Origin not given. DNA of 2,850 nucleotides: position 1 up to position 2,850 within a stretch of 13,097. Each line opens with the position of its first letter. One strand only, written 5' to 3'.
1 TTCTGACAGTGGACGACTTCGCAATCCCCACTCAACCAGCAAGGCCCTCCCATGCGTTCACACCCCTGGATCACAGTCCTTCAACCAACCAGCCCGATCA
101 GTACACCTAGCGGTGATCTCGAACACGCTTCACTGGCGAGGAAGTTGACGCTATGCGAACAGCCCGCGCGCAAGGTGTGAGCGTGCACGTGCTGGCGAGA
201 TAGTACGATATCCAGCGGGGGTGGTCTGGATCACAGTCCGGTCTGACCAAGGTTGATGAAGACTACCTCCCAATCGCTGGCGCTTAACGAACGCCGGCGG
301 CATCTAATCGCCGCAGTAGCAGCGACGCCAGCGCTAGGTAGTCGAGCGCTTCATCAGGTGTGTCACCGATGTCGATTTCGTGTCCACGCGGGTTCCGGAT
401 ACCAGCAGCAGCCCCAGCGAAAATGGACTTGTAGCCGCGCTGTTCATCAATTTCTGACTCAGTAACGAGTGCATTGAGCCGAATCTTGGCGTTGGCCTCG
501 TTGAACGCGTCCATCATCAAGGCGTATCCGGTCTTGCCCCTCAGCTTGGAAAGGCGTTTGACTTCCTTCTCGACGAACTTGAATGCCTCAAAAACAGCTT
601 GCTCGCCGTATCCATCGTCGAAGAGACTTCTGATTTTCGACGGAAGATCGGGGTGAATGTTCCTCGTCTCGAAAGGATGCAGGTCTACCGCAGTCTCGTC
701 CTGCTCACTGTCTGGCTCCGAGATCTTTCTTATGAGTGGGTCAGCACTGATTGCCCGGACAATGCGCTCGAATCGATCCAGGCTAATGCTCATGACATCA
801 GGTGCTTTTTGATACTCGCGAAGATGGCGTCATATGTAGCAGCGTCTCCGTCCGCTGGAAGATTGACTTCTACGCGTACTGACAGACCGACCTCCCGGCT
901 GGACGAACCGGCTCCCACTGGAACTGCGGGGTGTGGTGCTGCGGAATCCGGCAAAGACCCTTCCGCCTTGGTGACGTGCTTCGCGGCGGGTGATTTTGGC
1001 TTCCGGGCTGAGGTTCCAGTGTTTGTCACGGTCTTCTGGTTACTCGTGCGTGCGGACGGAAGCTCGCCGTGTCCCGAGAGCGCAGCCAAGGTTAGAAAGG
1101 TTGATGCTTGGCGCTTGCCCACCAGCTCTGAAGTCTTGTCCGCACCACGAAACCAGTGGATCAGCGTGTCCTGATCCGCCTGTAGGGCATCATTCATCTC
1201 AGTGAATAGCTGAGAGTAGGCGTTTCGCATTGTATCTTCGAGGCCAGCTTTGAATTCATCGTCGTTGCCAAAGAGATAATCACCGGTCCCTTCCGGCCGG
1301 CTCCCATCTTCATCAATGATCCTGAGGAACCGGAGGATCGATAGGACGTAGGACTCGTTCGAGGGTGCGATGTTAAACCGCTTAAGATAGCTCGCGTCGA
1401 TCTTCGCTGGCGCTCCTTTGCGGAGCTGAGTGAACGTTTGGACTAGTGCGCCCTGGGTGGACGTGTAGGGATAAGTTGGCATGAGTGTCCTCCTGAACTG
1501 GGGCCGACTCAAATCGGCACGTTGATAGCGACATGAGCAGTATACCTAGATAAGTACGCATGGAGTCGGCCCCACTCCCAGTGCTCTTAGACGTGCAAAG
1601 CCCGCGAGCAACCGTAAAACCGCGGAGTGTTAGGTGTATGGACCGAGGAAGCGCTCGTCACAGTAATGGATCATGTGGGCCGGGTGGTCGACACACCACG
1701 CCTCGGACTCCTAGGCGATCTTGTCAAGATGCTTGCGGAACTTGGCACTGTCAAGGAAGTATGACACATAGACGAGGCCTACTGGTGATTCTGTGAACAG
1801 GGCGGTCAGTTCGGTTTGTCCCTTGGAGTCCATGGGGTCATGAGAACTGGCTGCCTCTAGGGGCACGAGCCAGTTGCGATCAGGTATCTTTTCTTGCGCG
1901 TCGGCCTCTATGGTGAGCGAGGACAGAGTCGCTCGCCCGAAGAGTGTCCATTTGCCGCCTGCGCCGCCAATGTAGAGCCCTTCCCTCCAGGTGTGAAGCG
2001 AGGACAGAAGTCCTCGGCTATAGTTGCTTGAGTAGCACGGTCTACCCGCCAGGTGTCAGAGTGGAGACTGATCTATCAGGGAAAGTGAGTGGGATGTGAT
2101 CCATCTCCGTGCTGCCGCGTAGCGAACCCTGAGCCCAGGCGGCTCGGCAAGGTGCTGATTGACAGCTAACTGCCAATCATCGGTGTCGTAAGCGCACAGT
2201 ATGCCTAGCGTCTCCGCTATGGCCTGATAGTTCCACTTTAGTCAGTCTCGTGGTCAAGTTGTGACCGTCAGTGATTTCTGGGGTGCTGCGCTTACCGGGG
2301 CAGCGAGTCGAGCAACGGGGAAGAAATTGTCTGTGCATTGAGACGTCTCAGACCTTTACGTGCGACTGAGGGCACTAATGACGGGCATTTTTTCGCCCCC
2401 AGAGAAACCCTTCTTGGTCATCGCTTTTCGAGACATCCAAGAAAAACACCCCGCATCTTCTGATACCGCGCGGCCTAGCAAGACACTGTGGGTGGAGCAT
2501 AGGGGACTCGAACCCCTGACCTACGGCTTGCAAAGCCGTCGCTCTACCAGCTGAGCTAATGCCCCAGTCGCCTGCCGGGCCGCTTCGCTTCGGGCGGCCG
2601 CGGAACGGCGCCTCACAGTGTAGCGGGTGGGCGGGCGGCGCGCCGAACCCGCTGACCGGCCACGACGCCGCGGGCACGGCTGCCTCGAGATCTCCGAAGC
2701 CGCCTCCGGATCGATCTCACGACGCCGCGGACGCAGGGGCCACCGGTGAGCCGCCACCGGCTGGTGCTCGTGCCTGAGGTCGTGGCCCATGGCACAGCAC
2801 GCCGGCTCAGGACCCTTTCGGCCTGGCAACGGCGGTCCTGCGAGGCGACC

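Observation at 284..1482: Translationally coupled DUF5343-like and TIGR02391 (HEPN-like) pair: candidate undescribed toxin or defence module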

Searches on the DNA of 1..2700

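Call 96: search_rna_families(source=window, start=1, end=2700, threshold=evalue, max_evalue=0.1)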
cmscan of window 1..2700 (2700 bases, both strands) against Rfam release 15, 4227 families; matches with E-value up to 0.1: 1.
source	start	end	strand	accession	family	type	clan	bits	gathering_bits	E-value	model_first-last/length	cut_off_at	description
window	2493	2565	-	RF00005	tRNA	Gene; tRNA;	CL00001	74.2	29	9.2e-16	1-71/71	no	tRNA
